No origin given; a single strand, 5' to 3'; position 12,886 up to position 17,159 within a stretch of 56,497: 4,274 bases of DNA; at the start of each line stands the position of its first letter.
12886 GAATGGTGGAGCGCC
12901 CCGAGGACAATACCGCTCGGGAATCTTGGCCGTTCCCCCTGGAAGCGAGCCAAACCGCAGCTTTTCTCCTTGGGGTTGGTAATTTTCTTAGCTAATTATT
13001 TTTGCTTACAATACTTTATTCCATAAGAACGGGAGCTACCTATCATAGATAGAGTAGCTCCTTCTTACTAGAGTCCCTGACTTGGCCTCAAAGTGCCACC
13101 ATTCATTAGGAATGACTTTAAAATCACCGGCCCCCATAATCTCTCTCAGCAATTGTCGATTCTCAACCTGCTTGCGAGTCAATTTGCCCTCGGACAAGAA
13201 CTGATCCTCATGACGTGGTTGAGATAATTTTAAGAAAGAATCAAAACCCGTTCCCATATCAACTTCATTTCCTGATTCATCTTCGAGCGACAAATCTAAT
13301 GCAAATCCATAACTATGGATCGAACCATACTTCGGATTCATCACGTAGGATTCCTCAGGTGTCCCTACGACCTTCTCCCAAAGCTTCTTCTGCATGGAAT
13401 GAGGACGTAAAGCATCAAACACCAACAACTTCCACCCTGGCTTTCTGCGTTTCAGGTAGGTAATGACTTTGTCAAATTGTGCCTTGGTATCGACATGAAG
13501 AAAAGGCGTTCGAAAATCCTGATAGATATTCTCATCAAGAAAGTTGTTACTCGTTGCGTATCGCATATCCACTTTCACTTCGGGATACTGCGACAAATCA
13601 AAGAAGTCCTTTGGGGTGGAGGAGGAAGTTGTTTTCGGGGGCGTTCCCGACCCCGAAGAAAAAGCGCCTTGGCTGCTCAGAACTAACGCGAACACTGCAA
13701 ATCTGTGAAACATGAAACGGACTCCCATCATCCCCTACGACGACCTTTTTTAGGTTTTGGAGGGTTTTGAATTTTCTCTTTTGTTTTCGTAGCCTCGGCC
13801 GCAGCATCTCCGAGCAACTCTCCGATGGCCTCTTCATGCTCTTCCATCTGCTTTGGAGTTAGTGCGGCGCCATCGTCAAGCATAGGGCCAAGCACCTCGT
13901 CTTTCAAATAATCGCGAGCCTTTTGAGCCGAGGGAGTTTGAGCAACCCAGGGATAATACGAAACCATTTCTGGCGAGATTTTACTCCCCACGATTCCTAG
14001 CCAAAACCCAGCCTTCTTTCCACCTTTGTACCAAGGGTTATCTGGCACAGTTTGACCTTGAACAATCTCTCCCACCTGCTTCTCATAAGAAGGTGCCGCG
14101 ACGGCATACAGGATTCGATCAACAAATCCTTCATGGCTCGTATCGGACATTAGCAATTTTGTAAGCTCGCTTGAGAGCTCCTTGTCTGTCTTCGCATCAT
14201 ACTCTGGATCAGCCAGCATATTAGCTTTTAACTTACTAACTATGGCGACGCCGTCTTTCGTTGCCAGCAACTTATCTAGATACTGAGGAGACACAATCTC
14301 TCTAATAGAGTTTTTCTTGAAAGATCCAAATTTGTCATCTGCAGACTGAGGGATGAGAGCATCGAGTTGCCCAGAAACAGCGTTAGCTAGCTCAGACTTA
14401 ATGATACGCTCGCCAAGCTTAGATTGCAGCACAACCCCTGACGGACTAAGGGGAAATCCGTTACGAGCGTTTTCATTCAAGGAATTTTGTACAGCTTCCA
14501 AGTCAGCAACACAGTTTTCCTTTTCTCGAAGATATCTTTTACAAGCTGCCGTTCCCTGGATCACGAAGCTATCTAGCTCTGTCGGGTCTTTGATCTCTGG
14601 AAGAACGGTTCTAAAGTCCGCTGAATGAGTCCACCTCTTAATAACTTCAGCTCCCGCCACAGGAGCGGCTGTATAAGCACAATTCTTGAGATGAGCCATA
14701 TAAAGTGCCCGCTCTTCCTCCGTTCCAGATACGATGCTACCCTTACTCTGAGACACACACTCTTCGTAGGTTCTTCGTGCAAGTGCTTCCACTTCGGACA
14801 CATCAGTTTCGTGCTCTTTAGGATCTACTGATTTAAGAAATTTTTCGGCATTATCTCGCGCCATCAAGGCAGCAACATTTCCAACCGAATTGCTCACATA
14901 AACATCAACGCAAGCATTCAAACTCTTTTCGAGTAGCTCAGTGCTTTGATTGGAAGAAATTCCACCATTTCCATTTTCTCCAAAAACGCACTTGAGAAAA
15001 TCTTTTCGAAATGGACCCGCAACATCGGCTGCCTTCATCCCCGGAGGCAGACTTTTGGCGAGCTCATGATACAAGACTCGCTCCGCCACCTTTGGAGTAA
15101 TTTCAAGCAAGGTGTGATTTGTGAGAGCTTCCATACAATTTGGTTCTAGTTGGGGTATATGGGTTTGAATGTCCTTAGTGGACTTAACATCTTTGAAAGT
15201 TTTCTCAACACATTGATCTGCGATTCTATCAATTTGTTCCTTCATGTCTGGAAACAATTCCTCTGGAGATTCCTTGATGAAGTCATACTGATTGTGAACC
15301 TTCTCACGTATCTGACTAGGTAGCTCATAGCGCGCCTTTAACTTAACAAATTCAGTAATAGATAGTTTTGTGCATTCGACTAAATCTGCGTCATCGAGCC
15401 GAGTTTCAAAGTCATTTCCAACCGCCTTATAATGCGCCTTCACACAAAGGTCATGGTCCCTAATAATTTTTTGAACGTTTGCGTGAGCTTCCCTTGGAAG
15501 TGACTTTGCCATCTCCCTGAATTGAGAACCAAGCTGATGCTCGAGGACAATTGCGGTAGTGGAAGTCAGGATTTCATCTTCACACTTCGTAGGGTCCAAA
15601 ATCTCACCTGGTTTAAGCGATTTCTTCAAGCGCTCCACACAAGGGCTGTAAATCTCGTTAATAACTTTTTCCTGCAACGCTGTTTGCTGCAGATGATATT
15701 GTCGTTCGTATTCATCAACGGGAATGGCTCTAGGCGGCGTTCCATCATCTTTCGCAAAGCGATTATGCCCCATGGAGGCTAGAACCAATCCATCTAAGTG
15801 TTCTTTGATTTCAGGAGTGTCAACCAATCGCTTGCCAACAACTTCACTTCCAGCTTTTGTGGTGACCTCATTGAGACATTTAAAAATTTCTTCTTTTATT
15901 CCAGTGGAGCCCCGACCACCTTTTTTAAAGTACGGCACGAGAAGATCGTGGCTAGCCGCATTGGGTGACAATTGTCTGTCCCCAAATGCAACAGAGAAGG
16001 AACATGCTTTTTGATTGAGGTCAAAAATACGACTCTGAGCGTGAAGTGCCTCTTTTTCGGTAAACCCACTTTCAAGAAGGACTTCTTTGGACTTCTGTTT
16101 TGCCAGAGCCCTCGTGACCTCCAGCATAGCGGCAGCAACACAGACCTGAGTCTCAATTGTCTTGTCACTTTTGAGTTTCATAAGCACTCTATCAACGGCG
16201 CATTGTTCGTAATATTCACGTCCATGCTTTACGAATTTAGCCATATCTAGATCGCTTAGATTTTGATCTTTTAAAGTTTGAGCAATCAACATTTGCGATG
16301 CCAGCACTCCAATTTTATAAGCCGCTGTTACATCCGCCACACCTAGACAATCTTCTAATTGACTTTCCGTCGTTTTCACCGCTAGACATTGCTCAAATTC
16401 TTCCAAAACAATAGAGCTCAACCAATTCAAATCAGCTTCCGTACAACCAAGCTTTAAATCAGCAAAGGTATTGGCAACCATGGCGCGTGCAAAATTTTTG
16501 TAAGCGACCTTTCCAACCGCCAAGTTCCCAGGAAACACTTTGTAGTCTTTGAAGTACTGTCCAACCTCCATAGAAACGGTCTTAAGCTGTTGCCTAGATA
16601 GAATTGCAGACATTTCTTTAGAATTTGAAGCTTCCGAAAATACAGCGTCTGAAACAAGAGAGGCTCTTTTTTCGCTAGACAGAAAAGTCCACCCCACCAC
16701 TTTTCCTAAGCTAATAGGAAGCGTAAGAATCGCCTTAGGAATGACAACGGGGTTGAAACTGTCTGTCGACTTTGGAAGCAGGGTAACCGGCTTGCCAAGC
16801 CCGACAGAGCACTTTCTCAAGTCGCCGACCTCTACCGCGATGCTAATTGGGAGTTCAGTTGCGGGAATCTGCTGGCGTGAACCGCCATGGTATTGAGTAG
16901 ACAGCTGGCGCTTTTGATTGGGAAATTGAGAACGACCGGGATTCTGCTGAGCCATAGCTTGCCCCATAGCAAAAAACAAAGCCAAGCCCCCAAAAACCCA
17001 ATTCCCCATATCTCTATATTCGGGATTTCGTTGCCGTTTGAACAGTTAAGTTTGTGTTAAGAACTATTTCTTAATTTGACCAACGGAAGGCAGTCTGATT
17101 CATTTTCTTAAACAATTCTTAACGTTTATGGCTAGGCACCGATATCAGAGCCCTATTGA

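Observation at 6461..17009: Contiguous block of seven exported proteins, most with cell-wall-hydrolase-type signatures: candidate undescribed secreted muralytic arsenal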

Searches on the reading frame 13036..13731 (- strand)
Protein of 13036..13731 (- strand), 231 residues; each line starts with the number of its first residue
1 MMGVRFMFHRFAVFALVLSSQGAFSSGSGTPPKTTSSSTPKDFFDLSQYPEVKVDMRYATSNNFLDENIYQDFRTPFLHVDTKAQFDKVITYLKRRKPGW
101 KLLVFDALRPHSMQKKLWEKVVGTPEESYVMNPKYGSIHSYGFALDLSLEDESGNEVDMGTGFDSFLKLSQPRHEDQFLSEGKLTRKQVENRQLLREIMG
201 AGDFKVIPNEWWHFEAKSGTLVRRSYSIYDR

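Call 4: search_protein_families(library=pfam, proteins=[window:13036-13731:-], max_evalue=1)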
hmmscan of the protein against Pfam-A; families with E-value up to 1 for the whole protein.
window:13036-13731:- (231 aa): 2 families
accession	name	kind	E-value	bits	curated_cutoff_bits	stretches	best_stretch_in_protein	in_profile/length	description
PF01427.22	Peptidase_M15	-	6.2e-28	98.4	27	1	49-220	12-188/199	D-ala-D-ala dipeptidase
PF02557.22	VanY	-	0.025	14.8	25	1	96-157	20-84/132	D-alanyl-D-alanine carboxypeptidase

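Call 5: search_protein_families(library=ncbifam, proteins=[window:13036-13731:-], max_evalue=1)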
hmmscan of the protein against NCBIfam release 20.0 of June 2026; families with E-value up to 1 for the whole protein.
window:13036-13731:- (231 aa): 3 families
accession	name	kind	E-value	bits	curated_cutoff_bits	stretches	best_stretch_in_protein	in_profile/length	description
NF007557.0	PRK10178.1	equivalog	7.9e-39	133.3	176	1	48-217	13-169/188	D-alanyl-D-alanine dipeptidase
NF033115.1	dipept_VanX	equivalog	4.2e-12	46.3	320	1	137-217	112-186/199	D-Ala-D-Ala dipeptidase VanX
NF000380.1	vanXY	equivalog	0.0076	15.8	250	1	78-153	32-107/179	D,D-carboxypeptidase/D,D-dipeptidase VanXY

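Call 94: search_solved_structures(query=window:13036-13731:-, max_evalue=0.001, show_alignments=2)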
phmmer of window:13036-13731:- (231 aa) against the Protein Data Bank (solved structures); distinct sequences matched with E-value up to 0.001: 1.
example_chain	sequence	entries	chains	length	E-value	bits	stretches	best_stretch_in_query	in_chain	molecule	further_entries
1r44_A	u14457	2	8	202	1.6e-05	27.9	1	136-217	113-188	D-alanyl-D-alanine dipeptidase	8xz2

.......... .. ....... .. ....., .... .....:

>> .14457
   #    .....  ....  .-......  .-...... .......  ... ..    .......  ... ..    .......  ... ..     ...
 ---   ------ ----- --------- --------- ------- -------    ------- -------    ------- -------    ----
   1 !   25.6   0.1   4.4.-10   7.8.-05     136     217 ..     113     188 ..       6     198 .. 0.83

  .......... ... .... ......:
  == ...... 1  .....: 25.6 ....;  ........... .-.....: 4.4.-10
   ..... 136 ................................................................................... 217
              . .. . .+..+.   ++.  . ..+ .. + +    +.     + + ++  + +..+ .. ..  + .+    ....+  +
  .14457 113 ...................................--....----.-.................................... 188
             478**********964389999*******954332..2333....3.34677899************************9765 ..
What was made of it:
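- On Peptidase M15D (DdpX/VanX D-Ala-D-Ala dipeptidase): The alignment to VanX 1R44 covers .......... and EWWH (call 94).
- VanX zinc ligands and catalytic Glu conserved (call 94).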

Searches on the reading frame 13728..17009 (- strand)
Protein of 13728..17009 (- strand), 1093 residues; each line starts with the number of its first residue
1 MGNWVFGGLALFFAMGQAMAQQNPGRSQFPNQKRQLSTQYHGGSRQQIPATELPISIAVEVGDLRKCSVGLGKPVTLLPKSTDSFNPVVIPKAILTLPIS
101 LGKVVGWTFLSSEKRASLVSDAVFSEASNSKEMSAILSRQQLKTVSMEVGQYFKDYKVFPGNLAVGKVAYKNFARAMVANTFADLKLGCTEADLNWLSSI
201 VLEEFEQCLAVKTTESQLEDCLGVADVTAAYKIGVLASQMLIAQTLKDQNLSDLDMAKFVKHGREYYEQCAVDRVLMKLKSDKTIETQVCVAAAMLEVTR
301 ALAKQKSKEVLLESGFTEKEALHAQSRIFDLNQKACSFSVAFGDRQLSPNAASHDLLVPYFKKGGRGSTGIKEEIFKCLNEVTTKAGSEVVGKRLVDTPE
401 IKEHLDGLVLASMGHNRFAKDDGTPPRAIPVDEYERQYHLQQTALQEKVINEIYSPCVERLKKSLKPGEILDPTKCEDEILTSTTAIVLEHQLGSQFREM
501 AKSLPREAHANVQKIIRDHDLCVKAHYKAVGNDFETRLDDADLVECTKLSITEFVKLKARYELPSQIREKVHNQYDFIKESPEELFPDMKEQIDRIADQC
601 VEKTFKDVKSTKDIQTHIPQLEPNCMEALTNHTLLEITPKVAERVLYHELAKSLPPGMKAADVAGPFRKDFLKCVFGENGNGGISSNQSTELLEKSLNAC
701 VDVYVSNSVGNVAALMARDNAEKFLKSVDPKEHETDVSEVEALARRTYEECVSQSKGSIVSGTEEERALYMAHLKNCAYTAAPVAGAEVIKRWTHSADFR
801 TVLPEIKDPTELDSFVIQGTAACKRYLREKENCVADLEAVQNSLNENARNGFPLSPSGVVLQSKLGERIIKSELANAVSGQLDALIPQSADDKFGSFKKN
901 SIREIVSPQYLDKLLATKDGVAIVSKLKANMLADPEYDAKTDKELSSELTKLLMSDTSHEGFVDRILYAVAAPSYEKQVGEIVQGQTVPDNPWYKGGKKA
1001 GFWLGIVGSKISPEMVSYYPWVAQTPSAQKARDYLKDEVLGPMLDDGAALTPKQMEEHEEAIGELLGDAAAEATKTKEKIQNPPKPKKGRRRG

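Call 4: search_protein_families(library=pfam, proteins=[window:13728-17009:-], max_evalue=1)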
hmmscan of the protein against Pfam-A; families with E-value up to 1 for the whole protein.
window:13728-17009:- (1093 aa): 3 families
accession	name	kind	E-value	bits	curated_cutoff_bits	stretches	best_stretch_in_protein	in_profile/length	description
PF13016.11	Gliadin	-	0.048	14.4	22.4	1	441-515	2-74/76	Cys-rich Gliadin N-terminal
PF20277.3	CTD11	-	0.083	13.9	27.7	1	550-618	38-105/138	C-terminal domain 11 of the ABC-three component (ABC-3C) systems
PF25710.1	CrAss_Ring_3_4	-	0.13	11.9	27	1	428-520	22-111/230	Phage tail ring protein 3/4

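Call 5: search_protein_families(library=ncbifam, proteins=[window:13728-17009:-], max_evalue=1)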
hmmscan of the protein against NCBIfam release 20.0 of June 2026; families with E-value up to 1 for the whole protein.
window:13728-17009:- (1093 aa): 1 family
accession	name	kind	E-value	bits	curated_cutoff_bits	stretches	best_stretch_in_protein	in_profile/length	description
NF002590.0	PRK02249.1-4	equivalog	0.0019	17.4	459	1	581-631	195-240/358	DNA primase regulatory subunit PriL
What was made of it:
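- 13728..17009 (-): G7, 1093 aa. Exported orphan upstream of Ddp with 20 Cys, mostly in pairs 13-42 residues apart that recur about every 50-120 residues. No family hit (calls 4, 5).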
